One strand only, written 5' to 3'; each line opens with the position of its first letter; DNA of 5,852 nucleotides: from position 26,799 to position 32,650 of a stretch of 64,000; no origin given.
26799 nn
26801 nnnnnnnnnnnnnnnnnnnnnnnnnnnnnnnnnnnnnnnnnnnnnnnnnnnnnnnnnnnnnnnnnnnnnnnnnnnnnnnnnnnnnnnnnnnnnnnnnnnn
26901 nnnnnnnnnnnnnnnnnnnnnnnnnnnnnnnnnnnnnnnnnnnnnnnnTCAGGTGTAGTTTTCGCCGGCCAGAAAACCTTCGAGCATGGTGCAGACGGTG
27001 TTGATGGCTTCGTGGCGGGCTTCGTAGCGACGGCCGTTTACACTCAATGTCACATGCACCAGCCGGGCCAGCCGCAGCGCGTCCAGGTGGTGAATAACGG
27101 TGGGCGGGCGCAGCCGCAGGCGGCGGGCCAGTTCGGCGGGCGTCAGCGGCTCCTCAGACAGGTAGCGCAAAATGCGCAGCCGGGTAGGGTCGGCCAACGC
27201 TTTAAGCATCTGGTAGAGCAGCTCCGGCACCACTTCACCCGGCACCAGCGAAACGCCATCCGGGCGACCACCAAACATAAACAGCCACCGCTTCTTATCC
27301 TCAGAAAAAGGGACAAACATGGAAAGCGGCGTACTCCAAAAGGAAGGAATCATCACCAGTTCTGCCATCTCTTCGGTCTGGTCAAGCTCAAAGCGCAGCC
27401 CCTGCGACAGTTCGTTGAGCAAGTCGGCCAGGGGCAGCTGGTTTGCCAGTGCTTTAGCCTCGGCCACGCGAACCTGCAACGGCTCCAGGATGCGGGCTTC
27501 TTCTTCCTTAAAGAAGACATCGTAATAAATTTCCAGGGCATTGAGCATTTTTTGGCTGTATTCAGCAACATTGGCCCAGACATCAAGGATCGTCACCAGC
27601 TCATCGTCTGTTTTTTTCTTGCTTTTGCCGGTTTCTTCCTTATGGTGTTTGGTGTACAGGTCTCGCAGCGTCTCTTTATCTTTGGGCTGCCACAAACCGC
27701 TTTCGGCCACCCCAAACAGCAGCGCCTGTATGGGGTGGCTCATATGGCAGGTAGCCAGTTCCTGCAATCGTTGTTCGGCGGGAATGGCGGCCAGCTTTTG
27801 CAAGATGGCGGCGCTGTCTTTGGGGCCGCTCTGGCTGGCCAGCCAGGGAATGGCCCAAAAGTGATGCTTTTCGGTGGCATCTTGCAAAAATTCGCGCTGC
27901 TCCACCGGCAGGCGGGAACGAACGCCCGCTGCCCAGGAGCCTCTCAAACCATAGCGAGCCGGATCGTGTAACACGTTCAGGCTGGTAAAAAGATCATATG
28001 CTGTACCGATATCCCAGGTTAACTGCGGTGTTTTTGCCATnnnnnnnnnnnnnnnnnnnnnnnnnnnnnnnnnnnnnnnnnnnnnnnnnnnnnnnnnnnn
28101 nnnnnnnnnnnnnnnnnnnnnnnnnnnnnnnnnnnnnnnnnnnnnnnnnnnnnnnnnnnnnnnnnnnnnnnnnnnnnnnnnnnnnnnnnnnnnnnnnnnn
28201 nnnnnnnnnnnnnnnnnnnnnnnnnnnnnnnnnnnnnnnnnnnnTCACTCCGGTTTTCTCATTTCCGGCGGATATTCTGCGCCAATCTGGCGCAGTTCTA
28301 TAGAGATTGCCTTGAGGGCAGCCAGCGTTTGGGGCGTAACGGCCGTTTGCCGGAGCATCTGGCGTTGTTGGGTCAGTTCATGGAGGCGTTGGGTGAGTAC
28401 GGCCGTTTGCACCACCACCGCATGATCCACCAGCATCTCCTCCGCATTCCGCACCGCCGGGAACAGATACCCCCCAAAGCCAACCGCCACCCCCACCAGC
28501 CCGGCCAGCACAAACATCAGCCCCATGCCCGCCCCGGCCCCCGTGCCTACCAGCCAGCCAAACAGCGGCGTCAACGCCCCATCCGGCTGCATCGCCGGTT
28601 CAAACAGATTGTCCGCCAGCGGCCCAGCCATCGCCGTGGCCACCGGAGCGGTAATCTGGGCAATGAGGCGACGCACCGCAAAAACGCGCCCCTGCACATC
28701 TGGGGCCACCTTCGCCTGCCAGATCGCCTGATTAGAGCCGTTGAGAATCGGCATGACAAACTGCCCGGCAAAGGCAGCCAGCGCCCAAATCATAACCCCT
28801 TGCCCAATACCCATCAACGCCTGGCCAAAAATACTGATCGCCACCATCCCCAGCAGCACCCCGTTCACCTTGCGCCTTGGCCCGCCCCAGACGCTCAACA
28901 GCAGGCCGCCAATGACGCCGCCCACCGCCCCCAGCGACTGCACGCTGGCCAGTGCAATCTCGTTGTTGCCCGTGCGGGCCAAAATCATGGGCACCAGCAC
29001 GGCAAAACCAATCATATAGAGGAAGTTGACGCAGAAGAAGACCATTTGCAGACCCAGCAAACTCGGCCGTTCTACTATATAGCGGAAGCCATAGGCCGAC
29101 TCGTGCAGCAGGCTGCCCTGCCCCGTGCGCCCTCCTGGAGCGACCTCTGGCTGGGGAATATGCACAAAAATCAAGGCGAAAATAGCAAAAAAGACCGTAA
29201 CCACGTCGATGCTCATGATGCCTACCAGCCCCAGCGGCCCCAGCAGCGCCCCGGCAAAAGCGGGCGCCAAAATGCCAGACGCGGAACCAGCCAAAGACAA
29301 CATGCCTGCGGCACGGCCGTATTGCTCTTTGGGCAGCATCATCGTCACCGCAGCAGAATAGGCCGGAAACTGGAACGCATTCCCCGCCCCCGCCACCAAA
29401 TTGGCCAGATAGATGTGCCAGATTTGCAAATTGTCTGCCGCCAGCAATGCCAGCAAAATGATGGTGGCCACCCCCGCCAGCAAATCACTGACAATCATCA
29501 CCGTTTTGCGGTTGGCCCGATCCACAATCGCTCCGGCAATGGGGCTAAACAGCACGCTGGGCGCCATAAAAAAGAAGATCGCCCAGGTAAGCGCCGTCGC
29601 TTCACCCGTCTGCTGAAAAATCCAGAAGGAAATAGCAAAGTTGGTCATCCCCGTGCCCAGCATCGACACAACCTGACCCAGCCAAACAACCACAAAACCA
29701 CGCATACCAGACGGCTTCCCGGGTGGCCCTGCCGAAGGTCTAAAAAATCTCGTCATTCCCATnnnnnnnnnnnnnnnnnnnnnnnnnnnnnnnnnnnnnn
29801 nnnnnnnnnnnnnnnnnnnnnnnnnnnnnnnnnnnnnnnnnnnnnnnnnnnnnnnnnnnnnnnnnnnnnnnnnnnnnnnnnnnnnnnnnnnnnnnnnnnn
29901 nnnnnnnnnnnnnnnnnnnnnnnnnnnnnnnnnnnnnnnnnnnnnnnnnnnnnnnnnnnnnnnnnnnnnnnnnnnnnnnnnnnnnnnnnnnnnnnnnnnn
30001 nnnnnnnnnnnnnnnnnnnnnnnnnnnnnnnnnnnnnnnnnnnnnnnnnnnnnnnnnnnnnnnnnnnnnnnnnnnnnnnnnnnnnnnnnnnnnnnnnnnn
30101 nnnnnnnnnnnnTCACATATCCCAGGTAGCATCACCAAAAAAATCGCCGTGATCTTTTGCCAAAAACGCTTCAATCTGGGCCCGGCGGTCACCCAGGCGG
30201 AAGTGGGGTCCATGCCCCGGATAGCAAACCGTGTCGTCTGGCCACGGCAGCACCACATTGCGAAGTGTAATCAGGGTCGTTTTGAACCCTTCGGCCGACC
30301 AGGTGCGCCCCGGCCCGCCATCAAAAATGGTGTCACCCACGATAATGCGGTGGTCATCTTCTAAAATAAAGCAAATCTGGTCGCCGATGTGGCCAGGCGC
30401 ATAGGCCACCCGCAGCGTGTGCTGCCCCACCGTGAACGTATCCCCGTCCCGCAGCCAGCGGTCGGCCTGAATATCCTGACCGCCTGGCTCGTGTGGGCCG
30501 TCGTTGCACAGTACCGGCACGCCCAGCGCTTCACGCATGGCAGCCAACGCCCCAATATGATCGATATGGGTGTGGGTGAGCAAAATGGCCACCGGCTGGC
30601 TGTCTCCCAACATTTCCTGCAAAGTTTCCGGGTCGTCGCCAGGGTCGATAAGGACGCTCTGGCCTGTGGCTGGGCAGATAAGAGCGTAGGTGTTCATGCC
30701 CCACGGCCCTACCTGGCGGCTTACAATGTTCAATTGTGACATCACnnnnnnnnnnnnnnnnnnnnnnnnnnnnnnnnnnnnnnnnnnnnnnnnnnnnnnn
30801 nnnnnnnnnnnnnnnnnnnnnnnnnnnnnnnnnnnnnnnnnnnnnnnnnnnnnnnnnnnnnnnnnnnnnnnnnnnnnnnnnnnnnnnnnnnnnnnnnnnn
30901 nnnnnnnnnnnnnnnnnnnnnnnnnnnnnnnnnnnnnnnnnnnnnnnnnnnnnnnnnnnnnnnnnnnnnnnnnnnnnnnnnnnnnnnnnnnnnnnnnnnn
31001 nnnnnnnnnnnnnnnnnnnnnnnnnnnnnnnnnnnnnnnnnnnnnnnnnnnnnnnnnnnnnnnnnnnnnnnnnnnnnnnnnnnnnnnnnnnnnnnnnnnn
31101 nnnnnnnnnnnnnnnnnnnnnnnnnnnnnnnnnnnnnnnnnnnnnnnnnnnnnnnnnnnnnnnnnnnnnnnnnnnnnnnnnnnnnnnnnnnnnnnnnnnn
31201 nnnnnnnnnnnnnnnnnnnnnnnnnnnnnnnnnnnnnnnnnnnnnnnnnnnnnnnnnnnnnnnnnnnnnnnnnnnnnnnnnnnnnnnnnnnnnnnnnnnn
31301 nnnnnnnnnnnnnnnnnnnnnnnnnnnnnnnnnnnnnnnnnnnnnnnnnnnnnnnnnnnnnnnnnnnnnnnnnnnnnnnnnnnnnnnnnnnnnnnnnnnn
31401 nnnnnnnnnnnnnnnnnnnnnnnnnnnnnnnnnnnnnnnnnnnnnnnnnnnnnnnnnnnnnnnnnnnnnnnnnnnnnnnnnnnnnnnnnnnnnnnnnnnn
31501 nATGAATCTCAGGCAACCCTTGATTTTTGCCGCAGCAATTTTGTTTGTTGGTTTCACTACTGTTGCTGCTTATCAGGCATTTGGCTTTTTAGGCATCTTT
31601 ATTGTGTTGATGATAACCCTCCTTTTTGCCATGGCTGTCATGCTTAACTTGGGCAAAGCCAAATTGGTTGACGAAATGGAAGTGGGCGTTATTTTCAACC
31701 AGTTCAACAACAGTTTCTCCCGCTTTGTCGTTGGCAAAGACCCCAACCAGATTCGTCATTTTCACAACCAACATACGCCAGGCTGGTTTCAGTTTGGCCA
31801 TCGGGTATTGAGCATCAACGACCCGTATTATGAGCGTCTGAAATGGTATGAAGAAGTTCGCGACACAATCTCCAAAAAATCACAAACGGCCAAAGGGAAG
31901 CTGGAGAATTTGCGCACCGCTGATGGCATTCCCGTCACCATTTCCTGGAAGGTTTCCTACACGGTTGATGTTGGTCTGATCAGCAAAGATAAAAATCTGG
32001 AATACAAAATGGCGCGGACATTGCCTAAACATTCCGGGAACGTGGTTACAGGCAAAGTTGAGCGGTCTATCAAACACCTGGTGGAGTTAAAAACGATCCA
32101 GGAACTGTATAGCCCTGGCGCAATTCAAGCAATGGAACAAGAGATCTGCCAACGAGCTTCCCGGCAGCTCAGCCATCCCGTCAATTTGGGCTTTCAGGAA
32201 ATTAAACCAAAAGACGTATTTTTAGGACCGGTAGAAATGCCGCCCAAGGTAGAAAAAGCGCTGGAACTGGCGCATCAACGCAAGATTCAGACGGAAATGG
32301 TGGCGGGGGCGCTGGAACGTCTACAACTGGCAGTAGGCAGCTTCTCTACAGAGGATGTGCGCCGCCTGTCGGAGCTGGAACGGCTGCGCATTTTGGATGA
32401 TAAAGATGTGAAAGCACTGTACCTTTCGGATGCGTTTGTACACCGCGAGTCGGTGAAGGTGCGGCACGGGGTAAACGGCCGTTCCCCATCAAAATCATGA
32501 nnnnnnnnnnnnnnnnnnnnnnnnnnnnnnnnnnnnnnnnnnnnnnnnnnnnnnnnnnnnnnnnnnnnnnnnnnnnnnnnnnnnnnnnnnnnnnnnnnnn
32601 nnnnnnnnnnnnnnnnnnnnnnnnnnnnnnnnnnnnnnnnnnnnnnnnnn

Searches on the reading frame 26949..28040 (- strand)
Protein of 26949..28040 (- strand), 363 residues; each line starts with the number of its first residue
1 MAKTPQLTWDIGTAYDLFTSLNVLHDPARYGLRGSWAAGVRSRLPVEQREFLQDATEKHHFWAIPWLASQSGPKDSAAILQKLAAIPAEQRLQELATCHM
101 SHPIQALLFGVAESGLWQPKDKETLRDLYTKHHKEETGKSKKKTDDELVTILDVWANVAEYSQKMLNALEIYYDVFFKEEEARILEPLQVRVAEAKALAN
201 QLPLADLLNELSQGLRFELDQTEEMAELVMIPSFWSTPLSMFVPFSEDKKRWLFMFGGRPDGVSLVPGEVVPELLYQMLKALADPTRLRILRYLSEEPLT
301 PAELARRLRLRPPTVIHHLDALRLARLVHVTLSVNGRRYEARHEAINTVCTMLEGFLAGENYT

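Call 8: search_protein_families(library=pfam, proteins=[window:26949-28040:-], max_evalue=0.001)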
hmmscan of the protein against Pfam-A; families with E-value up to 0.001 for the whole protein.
window:26949-28040:- (363 aa): 5 families
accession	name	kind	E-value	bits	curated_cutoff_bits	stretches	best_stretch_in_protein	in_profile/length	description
PF01022.26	HTH_5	-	9.6e-15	54.6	22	1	284-329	1-46/47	Bacterial regulatory protein, arsR family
PF12840.13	HTH_20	-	1.5e-13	50.9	27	1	282-330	1-50/51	Helix-turn-helix domain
PF12802.13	MarR_2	-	1.6e-06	28.6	27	1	285-338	5-60/61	MarR family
PF21476.4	PF0610-like_N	-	1.6e-05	25.5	33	1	286-322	2-38/50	PF0610-like, N-terminal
PF13412.12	HTH_24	-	3e-05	23.9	21.9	1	284-323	2-42/48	Winged helix-turn-helix DNA-binding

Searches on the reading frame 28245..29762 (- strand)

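Call 8: search_protein_families(library=pfam, proteins=[window:28245-29762:-], max_evalue=0.001)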
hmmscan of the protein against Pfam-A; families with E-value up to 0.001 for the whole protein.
window:28245-29762:- (505 aa): 2 families
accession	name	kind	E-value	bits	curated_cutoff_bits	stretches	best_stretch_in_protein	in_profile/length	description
PF07690.21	MFS_1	-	9.9e-32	110.6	33.4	1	26-374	1-345/347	Major Facilitator Superfamily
PF05977.19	MFS_3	-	1.6e-12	47.1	27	1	22-365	11-349/524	Transmembrane secretion effector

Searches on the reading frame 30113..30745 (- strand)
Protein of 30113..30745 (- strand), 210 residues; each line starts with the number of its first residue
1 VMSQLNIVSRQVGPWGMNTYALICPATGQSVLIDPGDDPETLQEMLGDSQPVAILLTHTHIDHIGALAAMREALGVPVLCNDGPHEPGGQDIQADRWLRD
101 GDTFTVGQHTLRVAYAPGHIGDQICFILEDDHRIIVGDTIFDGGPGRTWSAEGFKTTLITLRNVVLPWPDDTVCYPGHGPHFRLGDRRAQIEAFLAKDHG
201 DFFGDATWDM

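Call 8: search_protein_families(library=pfam, proteins=[window:30113-30745:-], max_evalue=0.001)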
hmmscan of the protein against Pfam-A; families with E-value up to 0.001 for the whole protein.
window:30113-30745:- (210 aa): 2 families
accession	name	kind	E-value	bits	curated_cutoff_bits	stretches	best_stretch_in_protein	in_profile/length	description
PF00753.33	Lactamase_B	-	3.6e-22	79.7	22.7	1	15-154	3-166/196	Metallo-beta-lactamase superfamily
PF12706.13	Lactamase_B_2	-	2.8e-07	30.8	27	1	31-113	3-105/200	Beta-lactamase superfamily domain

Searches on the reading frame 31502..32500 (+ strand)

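Call 8: search_protein_families(library=pfam, proteins=[window:31502-32500:+], max_evalue=0.001)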
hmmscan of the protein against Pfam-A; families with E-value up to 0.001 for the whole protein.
window:31502-32500:+ (332 aa): 1 family
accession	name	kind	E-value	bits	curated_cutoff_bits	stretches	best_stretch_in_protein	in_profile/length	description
PF01145.31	Band_7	-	3.2e-07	31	23.6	1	56-266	3-167/176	SPFH domain / Band 7 family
